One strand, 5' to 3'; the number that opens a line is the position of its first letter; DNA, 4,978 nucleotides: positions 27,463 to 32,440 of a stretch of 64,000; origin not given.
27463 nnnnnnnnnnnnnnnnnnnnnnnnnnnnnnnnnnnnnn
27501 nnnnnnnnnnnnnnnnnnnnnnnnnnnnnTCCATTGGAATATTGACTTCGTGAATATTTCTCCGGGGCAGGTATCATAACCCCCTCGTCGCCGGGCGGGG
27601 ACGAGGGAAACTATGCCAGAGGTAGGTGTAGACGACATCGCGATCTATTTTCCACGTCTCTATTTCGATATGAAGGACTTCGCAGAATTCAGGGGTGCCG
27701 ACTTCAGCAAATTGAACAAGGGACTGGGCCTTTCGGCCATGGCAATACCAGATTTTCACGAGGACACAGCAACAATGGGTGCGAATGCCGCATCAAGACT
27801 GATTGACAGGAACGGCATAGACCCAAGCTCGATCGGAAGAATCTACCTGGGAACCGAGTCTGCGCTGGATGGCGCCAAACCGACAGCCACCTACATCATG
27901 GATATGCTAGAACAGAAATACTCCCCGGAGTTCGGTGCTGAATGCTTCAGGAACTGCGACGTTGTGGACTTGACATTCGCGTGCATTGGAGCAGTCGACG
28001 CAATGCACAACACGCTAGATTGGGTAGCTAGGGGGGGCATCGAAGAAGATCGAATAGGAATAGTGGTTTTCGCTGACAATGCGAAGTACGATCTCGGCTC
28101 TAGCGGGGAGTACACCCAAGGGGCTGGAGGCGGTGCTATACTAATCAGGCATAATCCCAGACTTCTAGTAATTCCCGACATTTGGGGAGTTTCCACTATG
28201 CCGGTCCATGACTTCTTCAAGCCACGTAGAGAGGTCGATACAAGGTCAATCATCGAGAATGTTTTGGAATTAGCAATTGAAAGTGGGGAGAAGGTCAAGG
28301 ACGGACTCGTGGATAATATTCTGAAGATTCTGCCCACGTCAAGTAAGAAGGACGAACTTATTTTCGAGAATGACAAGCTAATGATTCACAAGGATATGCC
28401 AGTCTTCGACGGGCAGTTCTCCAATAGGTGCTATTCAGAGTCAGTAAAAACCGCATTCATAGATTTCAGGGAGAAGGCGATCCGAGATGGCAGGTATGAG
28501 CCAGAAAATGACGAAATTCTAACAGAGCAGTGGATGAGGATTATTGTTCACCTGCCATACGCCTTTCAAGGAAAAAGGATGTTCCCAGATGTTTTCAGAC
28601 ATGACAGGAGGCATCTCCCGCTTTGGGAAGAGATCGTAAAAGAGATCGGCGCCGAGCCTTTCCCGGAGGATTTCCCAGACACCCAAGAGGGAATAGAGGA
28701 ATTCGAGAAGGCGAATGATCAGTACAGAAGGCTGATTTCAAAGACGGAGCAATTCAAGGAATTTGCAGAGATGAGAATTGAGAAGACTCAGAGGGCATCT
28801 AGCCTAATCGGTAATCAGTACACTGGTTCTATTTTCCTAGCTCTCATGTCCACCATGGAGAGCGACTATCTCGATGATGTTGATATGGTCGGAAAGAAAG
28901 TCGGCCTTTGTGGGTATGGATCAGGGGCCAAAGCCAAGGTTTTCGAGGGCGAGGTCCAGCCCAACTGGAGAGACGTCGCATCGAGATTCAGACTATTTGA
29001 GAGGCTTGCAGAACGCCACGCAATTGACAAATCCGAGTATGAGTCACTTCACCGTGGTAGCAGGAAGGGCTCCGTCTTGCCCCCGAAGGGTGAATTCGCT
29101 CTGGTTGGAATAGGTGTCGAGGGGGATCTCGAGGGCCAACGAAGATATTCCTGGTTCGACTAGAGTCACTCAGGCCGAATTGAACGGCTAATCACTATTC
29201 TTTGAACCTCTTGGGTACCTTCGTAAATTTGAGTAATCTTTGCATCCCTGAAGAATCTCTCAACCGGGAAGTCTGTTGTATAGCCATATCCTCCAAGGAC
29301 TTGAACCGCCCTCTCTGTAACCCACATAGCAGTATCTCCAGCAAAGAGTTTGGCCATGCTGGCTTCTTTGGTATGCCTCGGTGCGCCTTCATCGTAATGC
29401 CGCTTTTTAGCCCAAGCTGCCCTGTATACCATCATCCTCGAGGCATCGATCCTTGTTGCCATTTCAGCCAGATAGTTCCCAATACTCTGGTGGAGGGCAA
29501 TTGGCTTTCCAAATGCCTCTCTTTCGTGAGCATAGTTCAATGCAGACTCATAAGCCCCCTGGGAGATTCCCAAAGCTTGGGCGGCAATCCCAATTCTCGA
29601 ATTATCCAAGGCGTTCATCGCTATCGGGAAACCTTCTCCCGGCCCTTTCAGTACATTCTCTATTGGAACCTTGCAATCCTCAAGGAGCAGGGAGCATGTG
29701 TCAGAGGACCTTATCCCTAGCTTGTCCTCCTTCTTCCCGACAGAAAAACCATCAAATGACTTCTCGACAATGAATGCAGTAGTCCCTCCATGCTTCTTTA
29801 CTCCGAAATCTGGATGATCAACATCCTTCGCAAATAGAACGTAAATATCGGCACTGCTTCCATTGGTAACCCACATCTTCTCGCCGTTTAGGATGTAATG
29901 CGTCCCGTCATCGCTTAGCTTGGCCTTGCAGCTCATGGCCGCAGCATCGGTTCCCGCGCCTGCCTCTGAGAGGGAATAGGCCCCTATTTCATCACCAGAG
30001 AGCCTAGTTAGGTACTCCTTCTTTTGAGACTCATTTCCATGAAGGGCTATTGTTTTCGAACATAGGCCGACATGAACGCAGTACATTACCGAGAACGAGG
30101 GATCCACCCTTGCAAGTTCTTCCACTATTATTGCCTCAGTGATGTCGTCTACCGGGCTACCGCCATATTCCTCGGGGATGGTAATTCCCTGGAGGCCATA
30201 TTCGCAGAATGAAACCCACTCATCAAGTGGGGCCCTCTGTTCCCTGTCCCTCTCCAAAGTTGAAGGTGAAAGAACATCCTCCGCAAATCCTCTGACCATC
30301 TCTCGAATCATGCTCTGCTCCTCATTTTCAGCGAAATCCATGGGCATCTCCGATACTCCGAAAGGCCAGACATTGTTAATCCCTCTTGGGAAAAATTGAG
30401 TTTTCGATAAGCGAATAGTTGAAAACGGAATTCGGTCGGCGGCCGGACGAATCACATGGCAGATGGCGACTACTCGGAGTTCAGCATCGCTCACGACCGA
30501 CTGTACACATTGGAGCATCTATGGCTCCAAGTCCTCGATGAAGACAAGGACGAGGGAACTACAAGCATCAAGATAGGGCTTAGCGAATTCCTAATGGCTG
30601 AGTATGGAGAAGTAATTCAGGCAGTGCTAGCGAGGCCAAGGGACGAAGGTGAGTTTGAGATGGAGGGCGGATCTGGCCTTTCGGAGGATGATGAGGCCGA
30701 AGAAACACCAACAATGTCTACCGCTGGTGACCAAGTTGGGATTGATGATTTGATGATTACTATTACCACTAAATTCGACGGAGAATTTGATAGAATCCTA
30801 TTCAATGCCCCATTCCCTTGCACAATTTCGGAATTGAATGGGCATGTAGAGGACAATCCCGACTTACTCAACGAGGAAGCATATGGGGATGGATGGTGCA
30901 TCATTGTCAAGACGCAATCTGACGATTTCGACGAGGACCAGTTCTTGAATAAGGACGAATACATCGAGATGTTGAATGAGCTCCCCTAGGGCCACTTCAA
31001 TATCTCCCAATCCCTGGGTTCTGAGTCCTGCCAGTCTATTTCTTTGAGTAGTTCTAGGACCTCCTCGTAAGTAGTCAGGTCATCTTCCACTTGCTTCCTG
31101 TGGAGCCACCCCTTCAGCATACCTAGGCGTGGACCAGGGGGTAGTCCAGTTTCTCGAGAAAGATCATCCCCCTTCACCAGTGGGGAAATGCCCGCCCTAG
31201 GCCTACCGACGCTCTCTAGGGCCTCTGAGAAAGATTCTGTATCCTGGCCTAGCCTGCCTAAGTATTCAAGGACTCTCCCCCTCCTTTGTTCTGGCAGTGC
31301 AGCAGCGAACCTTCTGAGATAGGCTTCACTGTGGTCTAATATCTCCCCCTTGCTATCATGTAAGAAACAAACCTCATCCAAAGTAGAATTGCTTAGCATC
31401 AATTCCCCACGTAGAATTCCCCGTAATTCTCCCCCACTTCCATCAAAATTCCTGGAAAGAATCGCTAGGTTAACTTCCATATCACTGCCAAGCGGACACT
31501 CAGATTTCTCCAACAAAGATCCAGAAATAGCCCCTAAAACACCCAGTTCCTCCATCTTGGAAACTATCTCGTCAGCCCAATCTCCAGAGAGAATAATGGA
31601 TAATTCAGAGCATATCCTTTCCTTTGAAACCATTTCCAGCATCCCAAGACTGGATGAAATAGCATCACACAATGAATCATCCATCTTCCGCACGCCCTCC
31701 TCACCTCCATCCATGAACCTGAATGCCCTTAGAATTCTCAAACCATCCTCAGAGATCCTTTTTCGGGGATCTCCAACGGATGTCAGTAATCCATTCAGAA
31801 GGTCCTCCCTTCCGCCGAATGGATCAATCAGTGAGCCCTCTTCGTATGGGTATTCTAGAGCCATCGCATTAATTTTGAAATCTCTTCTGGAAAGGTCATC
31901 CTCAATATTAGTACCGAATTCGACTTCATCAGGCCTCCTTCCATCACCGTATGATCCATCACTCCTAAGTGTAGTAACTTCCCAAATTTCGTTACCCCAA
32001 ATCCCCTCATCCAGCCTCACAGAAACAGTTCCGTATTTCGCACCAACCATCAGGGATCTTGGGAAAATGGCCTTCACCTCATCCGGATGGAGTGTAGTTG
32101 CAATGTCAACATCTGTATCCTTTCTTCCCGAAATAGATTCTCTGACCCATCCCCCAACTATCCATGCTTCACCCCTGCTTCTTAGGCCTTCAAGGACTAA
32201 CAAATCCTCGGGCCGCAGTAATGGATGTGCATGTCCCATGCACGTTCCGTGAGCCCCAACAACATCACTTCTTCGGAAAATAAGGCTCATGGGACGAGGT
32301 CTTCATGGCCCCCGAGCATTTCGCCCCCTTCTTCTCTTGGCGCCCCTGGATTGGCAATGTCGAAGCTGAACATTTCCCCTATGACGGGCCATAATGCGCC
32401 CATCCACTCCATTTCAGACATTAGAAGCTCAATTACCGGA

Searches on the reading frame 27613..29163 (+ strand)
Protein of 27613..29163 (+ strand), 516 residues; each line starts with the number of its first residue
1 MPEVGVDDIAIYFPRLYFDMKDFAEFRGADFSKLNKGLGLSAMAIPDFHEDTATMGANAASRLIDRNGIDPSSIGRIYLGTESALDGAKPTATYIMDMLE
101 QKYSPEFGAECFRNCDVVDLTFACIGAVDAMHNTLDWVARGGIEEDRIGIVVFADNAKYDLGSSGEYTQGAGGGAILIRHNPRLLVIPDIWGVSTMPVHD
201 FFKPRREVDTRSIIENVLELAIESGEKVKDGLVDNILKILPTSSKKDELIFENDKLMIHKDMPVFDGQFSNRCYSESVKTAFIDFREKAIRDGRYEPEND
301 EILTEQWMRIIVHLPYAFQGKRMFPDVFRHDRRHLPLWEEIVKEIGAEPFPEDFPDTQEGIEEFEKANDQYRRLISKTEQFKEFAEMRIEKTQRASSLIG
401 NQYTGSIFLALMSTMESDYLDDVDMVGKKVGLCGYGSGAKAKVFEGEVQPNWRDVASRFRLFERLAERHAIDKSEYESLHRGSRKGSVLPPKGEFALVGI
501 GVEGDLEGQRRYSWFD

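Call 73: search_protein_families(library=pfam, proteins=[window:27613-29163:+], max_evalue=0.00001)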
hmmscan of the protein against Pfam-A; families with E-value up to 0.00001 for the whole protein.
window:27613-29163:+ (516 aa): 2 families
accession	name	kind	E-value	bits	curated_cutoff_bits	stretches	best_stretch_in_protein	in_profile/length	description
PF01154.23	HMG_CoA_synt_N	-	2.2e-21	77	25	1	3-179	4-170/174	Hydroxymethylglutaryl-coenzyme A synthase N terminal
PF08540.16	HMG_CoA_synt_C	-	2.9e-16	60.4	25.1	1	260-477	25-235/280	Hydroxymethylglutaryl-coenzyme A synthase C terminal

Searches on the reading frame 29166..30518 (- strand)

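Call 73: search_protein_families(library=pfam, proteins=[window:29166-30518:-], max_evalue=0.00001)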
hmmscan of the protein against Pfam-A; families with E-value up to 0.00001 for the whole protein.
window:29166-30518:- (450 aa): 4 families
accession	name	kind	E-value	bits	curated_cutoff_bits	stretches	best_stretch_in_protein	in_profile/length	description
PF00441.29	Acyl-CoA_dh_1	-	9.2e-52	175.6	22.4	1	294-447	1-149/150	Acyl-CoA dehydrogenase, C-terminal domain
PF02771.21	Acyl-CoA_dh_N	-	1.3e-31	109.7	22.9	1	65-174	1-110/113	Acyl-CoA dehydrogenase, N-terminal domain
PF08028.16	Acyl-CoA_dh_2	-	9.7e-27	94.3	22.7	1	309-436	1-133/134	Acyl-CoA dehydrogenase, C-terminal domain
PF02770.24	Acyl-CoA_dh_M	-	4.1e-22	78.6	33.3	1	180-282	1-97/97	Acyl-CoA dehydrogenase, middle domain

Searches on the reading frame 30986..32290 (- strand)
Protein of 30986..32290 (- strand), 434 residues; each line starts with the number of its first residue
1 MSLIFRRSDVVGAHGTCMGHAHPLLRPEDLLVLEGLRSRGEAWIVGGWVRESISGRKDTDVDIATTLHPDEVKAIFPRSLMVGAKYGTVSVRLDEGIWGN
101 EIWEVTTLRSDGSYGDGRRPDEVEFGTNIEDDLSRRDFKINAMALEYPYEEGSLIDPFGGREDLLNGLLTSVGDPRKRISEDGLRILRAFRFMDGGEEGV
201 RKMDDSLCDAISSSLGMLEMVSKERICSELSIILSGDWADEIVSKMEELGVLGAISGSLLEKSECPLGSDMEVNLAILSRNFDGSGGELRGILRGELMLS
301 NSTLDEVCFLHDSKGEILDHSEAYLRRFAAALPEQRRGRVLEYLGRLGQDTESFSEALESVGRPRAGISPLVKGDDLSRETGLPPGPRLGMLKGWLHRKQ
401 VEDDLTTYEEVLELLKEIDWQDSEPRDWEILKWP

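Call 73: search_protein_families(library=pfam, proteins=[window:30986-32290:-], max_evalue=0.00001)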
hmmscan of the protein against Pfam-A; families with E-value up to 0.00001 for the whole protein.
window:30986-32290:- (434 aa): 1 family
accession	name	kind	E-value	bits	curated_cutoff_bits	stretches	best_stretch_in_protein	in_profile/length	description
PF01743.26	PolyA_pol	-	5.2e-30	104.8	23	1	42-169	1-125/126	Poly A polymerase head domain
